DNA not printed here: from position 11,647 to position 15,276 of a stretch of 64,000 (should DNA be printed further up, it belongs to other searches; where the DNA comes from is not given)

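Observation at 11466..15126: Orphan 1109-aa protein in a partly low-GC insert between nuoN and ino1, with an AT-rich promoter island and a possible frameshifted N-terminus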

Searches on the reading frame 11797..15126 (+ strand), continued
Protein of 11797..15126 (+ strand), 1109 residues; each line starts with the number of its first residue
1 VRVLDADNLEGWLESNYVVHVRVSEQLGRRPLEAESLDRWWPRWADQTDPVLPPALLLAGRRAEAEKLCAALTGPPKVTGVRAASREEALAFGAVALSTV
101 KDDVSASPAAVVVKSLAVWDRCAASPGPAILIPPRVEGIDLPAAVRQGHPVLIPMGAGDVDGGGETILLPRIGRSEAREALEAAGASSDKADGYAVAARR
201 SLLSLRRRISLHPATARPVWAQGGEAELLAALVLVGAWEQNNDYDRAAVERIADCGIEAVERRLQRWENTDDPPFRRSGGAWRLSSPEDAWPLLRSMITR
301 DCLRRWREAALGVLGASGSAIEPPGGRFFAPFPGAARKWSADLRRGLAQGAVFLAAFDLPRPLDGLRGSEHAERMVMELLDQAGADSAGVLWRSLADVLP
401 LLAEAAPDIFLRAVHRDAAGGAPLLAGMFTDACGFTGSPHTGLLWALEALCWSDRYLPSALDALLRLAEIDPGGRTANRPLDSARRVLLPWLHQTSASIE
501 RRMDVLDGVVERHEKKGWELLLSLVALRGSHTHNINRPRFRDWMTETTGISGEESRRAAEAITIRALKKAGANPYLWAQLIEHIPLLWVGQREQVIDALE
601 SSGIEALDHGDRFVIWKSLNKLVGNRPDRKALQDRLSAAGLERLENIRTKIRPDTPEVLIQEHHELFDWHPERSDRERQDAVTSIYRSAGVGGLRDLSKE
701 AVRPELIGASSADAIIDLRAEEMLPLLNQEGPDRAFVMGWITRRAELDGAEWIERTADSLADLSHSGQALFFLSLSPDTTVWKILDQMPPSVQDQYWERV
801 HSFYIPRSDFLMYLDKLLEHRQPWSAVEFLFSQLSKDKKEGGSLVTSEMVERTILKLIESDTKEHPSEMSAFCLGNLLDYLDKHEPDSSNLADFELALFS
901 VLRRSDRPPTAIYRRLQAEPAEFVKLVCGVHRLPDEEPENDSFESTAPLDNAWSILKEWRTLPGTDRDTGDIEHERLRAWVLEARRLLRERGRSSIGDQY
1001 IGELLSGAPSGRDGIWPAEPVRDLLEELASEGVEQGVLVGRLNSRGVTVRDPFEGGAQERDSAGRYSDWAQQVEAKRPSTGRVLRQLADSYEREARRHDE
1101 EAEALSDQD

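Call 22: search_protein_families(library=padloc, proteins=[P0001, P0024, L001:2266-2790:+, L003:9510-9986:+, L004:9452-9973:+], max_evalue=1)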
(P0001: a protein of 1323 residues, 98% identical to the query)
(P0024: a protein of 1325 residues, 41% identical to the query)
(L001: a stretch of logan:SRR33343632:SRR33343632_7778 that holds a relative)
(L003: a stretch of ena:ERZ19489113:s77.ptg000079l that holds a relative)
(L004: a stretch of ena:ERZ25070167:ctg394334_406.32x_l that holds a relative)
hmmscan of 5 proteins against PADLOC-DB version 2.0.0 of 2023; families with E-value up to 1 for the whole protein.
P0001 (1323 aa): 0 families

P0024 (1325 aa): 2 families
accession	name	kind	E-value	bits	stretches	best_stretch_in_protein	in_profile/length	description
PDLC04133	mad1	-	8.6e-08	30.4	1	8-55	4-49/60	mads_1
PDLC03348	MTase_II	-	0.00013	18.6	1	6-56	7-56/727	Type II methyltransferase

L001:2266-2790:+ (174 aa): 0 families

L003:9510-9986:+ (158 aa): 0 families

L004:9452-9973:+ (173 aa): 0 families

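Call 23: find_related_loci(query=A1, collection=genome_contigs, flank=10000)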
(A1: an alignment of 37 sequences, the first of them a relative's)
Query A1 (1323 aa) in genome_contigs; peptide patterns used: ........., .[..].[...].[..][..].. (x = any residue, [..] = any of these).
599 stretches matched a pattern (row limit reached: there are more); 260 encode a relative of the query (tblastn E <= 1e-3); the best 80 are kept; 80 distinct loci.
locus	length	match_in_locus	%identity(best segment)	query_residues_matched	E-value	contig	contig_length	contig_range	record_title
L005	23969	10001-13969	60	4-1322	0e+0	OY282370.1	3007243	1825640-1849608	MAG: uncultured Acidimicrobiia bacterium isolate 3d6cc9fa-110c-4048-9278-ecdec338fc6f genome assembly, chromosome: 1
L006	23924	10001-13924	46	4-1323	0e+0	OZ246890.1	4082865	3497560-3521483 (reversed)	MAG: Acidimicrobiia bacterium isolate cb841b48-16cd-465e-8cff-7e5597cbbcdd genome assembly, chromosome: 1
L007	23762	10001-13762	39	84-1323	0e+0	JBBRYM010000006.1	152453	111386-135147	MAG: Solirubrobacterales bacterium isolate La5_metabat2.091 La5_metabat2.091_K_365093_L_152453_cov_60.9946, whole genome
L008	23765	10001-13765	38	84-1323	0e+0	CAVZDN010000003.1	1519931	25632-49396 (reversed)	MAG: uncultured Actinomycetes bacterium isolate MFD09212.bin.2.205 genome assembly, contig: contig_237, whole genome sho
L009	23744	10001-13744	38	84-1321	0e+0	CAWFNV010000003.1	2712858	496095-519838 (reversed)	MAG: uncultured Solirubrobacterales bacterium isolate MFD06092.bin.1.47 genome assembly, contig: contig_22501, whole gen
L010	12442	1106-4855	38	84-1321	0e+0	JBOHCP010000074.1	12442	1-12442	MAG: Streptosporangiaceae bacterium isolate SE1496_concoct.bin.4 NODE_184_length_12442_cov_1.331466, whole genome shotgu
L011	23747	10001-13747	37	84-1321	0e+0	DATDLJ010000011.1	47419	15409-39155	MAG TPA_asm: Solirubrobacterales bacterium isolate SMAG_U381 k141_163711, whole genome shotgun sequence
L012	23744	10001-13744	36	84-1323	0e+0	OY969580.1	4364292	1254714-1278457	MAG: uncultured Solirubrobacterales bacterium isolate MFD01248.bin.c.2 genome assembly, chromosome: 1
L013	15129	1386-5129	37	84-1321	0e+0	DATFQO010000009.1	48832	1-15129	MAG TPA_asm: Solirubrobacterales bacterium isolate SMAG_U9331 k141_1179349, whole genome shotgun sequence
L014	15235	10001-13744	36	84-1323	0e+0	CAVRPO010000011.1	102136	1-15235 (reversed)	MAG: uncultured Solirubrobacterales bacterium isolate MFD03399.bin.2.55 genome assembly, contig: contig_3890, whole geno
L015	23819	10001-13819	36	62-1323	0e+0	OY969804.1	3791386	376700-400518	MAG: uncultured Actinomycetes bacterium isolate MFD00731.bin.c.4 genome assembly, chromosome: 1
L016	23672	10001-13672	37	84-1323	0e+0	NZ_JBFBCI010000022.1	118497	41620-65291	Sphaerisporangium sp. NPDC051017 NPDC051017_149_C1.ctg-0022, whole genome shotgun sequence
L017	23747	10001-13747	37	84-1323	0e+0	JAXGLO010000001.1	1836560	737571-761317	MAG: Thermoleophilia bacterium isolate AnMBR.bin210 bin210_1, whole genome shotgun sequence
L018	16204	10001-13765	37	83-1321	0e+0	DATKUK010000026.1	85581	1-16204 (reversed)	MAG TPA_asm: Phycisphaerae bacterium isolate SMAG_U14105 k141_973189, whole genome shotgun sequence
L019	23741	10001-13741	37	84-1323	0e+0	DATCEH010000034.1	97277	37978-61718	MAG TPA_asm: Solirubrobacteraceae bacterium isolate SMAG_U7748 k141_551130, whole genome shotgun sequence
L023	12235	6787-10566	36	77-1323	0e+0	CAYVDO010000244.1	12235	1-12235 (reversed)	MAG TPA_asm: uncultured bacterium isolate binchicken_co245_204 genome assembly, contig: NODE_5970_length_12235_cov_6.042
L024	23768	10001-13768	35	86-1323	0e+0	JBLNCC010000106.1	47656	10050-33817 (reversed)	MAG: Betaproteobacteria bacterium isolate MAG135 PRJNA950955_bin41_renamed_105, whole genome shotgun sequence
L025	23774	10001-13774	34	83-1323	0e+0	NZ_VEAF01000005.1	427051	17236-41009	Curtobacterium sp. 9128 strain DE0339 NODE_5_length_427051_cov_27.616144, whole genome shotgun sequence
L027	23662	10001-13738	32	86-1323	0e+0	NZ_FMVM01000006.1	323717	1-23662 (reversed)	Paenibacillus polysaccharolyticus strain BL9, whole genome shotgun sequence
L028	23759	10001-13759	33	74-1323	0e+0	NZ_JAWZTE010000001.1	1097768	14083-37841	Actinocorallia sp. A-T 12471 1, whole genome shotgun sequence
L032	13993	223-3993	33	73-1317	2e-179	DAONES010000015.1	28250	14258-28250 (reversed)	MAG TPA_asm: Methanothrix sp. isolate AMR_MDS_3863 NODE_1675_length_28250_cov_16.407874, whole genome shotgun sequence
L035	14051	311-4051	35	86-1319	5e-171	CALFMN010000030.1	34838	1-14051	MAG TPA_asm: uncultured Chloroflexi bacterium isolate SRR5457059_bin.76_CONCOCT_v1.1_MAG genome assembly, contig: ERZ795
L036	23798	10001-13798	33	70-1323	1e-170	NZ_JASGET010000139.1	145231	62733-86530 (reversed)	MAG: Nocardioides sp. isolate 7M004 JMF-2106-05-0007A.bin.4_138, whole genome shotgun sequence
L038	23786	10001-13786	33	78-1317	3e-169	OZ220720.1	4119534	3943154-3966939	MAG: Dehalococcoidia bacterium isolate c1ccb28d-03af-49da-9b48-84a9185dfe7a genome assembly, chromosome: 1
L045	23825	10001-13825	33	62-1323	7e-166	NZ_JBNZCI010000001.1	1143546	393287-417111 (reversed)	Granulicoccus sp. GXG6511 A6511_scaffold1, whole genome shotgun sequence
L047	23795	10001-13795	33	70-1323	9e-162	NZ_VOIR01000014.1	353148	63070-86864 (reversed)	Agrococcus sediminis strain NS18 NODE_4, whole genome shotgun sequence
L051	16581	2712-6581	32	47-1323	3e-161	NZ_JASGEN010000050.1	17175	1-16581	MAG: Micropruina sp. isolate 7M016 JMF-2106-05-0007A.bin.16_49, whole genome shotgun sequence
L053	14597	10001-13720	32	86-1317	2e-160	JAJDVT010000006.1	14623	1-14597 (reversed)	MAG: Gemmatimonadetes bacterium isolate jk18x22bins.63 k141_159913, whole genome shotgun sequence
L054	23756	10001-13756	32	83-1323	2e-158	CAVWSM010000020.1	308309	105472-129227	MAG: uncultured Actinomycetota bacterium isolate MFD05454.bin.1.246 genome assembly, contig: contig_51436, whole genome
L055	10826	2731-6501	33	84-1317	1e-165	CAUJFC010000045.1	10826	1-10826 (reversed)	MAG: Actinomycetota bacterium isolate KLAP198 genome assembly, contig: KLAP198_131115, whole genome shotgun sequence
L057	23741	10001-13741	34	83-1317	1e-157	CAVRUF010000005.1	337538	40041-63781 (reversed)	MAG: uncultured Actinomycetes bacterium isolate MFD02809.bin.2.228 genome assembly, contig: contig_37473, whole genome s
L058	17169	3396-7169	32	78-1317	3e-157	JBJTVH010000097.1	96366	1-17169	MAG: Acidimicrobiales bacterium isolate samp_4445_metabat2_105 samp_4445_1307960, whole genome shotgun sequence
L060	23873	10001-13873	32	48-1317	4e-156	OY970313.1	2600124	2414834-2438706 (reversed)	MAG: uncultured Solirubrobacterales bacterium isolate MFD02840.bin.c.2 genome assembly, chromosome: 1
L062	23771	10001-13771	37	84-1323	0e+0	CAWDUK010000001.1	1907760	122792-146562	MAG: uncultured Actinomycetota bacterium isolate MFD05512.bin.1.38 genome assembly, contig: contig_26693, whole genome s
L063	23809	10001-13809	47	85-1323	0e+0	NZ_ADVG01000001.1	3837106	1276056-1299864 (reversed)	Ktedonobacter racemifer DSM 44963 strain SOSP1-21 Krac_Contig206, whole genome shotgun sequence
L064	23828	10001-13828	32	62-1323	5e-163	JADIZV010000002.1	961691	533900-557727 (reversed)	MAG: Candidatus Phosphoribacter baldrii isolate AalW_18-Q3-R10-53_BAT3C.524 tig00404156-10-9615220, whole genome shotgun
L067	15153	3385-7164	27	81-1317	2e-151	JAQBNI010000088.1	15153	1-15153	MAG: Bacteroidota bacterium isolate RYN_289 scaffold_5149087, whole genome shotgun sequence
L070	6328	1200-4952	28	87-1317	5e-152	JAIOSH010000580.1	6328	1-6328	MAG: Bacteroidales bacterium isolate SMBSF39 bin_16_k127_85041, whole genome shotgun sequence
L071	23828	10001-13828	32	82-1317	1e-150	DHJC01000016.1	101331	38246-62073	MAG TPA_asm: Chloroflexi bacterium UBA4730 UBA4730_contig_946, whole genome shotgun sequence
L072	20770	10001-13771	28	85-1317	9e-150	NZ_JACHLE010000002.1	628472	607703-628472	Chryseobacterium defluvii strain S00151 Ga0436318_02, whole genome shotgun sequence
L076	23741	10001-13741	27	87-1317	2e-146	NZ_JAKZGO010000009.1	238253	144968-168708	Belliella alkalica strain DSM 111903 scaffold_8, whole genome shotgun sequence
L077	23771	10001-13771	28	85-1317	2e-146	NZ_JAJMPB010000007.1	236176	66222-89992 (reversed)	Chryseobacterium sp. LC2016-29 Chryseo_sp.LC2016-29_contig_7, whole genome shotgun sequence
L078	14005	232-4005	27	85-1317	3e-146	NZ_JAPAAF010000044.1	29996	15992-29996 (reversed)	Gaoshiqia sediminis strain A06 scaffold_44_length=29997, whole genome shotgun sequence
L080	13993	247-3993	28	87-1317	9e-145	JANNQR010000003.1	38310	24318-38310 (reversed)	MAG: Chitinophagaceae bacterium isolate SOY_31_metabat_421 SOY_31_k141_3545366, whole genome shotgun sequence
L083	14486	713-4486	28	85-1317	3e-144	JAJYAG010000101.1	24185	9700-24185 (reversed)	MAG: Bacteroidetes bacterium isolate BP8.bin14 NODE_2657_length_24185_cov_1.577479, whole genome shotgun sequence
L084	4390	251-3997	28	87-1317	6e-148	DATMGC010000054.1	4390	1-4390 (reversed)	MAG TPA_asm: Ureibacillus sp. isolate SMAG_U13479 k141_15324, whole genome shotgun sequence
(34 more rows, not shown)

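Call 29: search_solved_structures(query=A1, max_evalue=10)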
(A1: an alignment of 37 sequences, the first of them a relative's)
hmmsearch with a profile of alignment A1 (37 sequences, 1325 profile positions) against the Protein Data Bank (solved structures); distinct sequences matched with E-value up to 10: 6.
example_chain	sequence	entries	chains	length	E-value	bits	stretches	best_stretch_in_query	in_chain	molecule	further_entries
6amk_A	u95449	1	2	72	0.59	11.2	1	5-56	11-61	Putative DNA-binding protein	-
5ks9_E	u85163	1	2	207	1.5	9.8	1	247-306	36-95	Bel502 TCR alpha TRAV20*01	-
6xco_D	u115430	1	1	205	1.6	9.7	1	247-309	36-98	T-CELL-RECEPTOR, A1.9-alpha chain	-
8jp0_A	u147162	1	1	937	1.7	9.6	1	1060-1131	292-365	Sodium/calcium exchanger 1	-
8sgi_A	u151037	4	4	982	2.4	9.1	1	1060-1131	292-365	Sodium/calcium exchanger 1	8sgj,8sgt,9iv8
5ksa_C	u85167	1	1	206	2.6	9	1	247-303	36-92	Bel602 alpha TRAV20*01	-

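Call 48: predict_structure(alignment_id=A2)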
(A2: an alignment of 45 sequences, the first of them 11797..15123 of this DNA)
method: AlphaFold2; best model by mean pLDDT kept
length: 1109 residues; sequences in the alignment: 45
mean_pLDDT: 86.6   pTM: 0.72
mean pLDDT of the five models: 86.6, 84.5, 84.2, 83.4, 77.3
residues with pLDDT >= 90: 608; 70-90: 402; 50-70: 66; < 50: 33
segments of 3 or more residues with pLDDT < 50: 1-3, 319-335, 434-436, 939-946
pLDDT, mean of each block of 10 residues (from residue 1): 62 83 83 86 90 94 93 90 93 88 62 90 87 85 91 89 83 92 87 90 90 76 88 94 94 94 89 87 89 92 96 78 33 58 93 93 93 97 91 91 97 94 87 60 93 94 95 78 89 82 93 94 75 78 68 84 92 90 88 91 79 90 73 84 90 87 81 80 92 92 91 90 91 94 92 91 92 92 93 92 87 92 91 79 84 90 69 91 85 88 82 91 90 58 53 88 87 94 95 91 95 94 95 95 80 85 96 94 96 90 80
secondary structure, 60 per line:
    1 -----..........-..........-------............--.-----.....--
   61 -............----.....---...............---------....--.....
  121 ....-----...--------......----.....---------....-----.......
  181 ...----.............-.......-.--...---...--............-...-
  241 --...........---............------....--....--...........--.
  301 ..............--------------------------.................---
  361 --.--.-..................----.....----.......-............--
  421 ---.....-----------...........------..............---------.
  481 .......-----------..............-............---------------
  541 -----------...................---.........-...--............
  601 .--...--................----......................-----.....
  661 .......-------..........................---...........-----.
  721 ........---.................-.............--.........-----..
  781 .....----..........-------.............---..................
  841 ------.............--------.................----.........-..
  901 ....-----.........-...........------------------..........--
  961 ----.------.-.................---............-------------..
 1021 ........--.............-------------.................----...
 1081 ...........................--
elements in order (helices of 4 or more, strands of 3 or more residues): H6-15 H17-26 E34-36 H37-45 H54-58 H62-73 E78-82 H86-100 E110-113 H116-124 E130-132 H141-146 E151-155 E165-168 H174-183 H188-200 H202-208 H224-235 E237-239 H243-253 H257-268 E275-278 E281-284 H287-297 H300-314 H341-357 H368-385 H390-394 H399-405 H407-418 H424-428 H440-450 H457-470 H480-487 H499-512 H514-525 H552-570 H574-582 H589-601 H609-624 H629-650 H656-667 H675-700 H704-714 H720-728 H732-748 H750-762 H765-773 H779-785 H790-799 H807-819 H823-840 H847-859 H868-884 H889-897 H899-904 H910-918 H920-930 H949-958 H974-990 H994-1005 H1019-1028 H1031-1043 H1057-1073 H1078-1107
